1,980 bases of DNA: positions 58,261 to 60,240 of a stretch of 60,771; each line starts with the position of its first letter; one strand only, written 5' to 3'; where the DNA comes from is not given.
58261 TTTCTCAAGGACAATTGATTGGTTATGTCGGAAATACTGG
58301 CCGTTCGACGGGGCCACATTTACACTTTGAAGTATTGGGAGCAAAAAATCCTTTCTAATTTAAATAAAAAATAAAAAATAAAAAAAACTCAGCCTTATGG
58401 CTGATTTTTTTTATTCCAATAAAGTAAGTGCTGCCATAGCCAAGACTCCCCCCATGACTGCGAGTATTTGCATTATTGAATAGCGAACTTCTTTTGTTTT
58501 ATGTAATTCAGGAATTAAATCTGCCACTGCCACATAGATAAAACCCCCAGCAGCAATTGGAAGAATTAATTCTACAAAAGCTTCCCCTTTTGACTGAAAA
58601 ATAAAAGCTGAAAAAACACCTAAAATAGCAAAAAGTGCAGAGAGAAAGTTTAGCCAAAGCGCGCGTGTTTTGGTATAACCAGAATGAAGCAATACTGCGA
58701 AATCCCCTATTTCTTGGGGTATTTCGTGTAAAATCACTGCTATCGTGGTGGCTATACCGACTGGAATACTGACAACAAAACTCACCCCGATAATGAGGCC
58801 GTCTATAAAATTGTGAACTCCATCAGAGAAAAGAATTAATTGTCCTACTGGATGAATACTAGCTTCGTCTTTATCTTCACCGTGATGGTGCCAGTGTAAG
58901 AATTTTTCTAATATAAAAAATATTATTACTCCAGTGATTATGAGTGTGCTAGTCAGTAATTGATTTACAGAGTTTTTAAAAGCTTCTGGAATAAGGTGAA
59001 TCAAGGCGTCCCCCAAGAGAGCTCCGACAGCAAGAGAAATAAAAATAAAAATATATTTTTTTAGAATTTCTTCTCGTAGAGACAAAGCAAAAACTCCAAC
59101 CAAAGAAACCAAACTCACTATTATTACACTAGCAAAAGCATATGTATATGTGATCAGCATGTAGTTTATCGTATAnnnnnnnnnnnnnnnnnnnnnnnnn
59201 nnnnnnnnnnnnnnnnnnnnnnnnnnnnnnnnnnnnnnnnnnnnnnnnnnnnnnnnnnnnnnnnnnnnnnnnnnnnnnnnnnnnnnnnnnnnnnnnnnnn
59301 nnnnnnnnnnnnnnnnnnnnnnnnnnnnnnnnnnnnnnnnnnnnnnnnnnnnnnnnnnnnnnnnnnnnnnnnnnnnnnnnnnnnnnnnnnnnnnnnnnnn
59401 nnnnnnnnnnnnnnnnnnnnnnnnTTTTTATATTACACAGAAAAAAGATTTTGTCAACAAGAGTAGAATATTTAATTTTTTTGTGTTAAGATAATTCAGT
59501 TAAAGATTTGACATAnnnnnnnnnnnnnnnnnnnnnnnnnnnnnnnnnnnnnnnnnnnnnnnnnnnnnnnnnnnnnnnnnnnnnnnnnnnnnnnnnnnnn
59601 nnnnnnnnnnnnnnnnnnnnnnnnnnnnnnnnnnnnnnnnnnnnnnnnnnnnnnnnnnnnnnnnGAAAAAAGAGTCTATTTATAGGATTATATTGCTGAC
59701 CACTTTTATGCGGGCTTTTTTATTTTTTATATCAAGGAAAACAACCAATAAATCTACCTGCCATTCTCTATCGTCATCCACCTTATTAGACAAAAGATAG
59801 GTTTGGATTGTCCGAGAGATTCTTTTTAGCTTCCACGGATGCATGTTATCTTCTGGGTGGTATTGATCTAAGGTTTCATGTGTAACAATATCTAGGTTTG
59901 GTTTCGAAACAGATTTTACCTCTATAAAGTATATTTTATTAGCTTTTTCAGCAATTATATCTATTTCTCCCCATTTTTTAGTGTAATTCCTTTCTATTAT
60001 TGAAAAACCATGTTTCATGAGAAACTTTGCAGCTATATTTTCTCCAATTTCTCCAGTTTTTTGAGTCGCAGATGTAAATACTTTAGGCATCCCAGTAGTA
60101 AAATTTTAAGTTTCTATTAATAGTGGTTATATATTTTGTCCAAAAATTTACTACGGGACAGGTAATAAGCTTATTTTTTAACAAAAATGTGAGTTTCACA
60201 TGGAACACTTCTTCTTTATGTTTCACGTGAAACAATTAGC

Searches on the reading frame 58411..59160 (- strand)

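Call 56: search_protein_families(library=pfam, proteins=[window:58411-59160:-], max_evalue=0.001)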
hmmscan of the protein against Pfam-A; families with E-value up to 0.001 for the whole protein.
window:58411-59160:- (249 aa): 1 family
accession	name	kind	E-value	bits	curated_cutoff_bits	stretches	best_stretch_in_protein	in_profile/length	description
PF02535.28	Zip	-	7.8e-49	167.1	35.1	2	92-245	164-322/323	ZIP Zinc transporter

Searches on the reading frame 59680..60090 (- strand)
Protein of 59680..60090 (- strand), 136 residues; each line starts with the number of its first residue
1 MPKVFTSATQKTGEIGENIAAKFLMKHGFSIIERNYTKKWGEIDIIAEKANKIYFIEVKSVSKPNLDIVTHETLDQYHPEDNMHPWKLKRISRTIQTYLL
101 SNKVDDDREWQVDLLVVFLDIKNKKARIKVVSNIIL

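Call 56: search_protein_families(library=pfam, proteins=[window:59680-60090:-], max_evalue=0.001)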
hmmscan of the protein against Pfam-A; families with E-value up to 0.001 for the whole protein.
window:59680-60090:- (136 aa): 4 families
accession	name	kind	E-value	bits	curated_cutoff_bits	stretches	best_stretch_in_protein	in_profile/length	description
PF02021.23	UPF0102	-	1.9e-18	67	23.6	1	16-115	1-78/80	Uncharacterised protein family UPF0102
PF08378.17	NERD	-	2.7e-06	28.3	22.1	1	13-118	2-110/111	Nuclease-related domain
PF01939.22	NucS_C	-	0.00027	21.4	24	0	23-69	14-60/124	Endonuclease NucS C-terminal domain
PF13635.12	DUF4143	-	0.00064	19.9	28.1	1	10-60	104-159/160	Domain of unknown function (DUF4143)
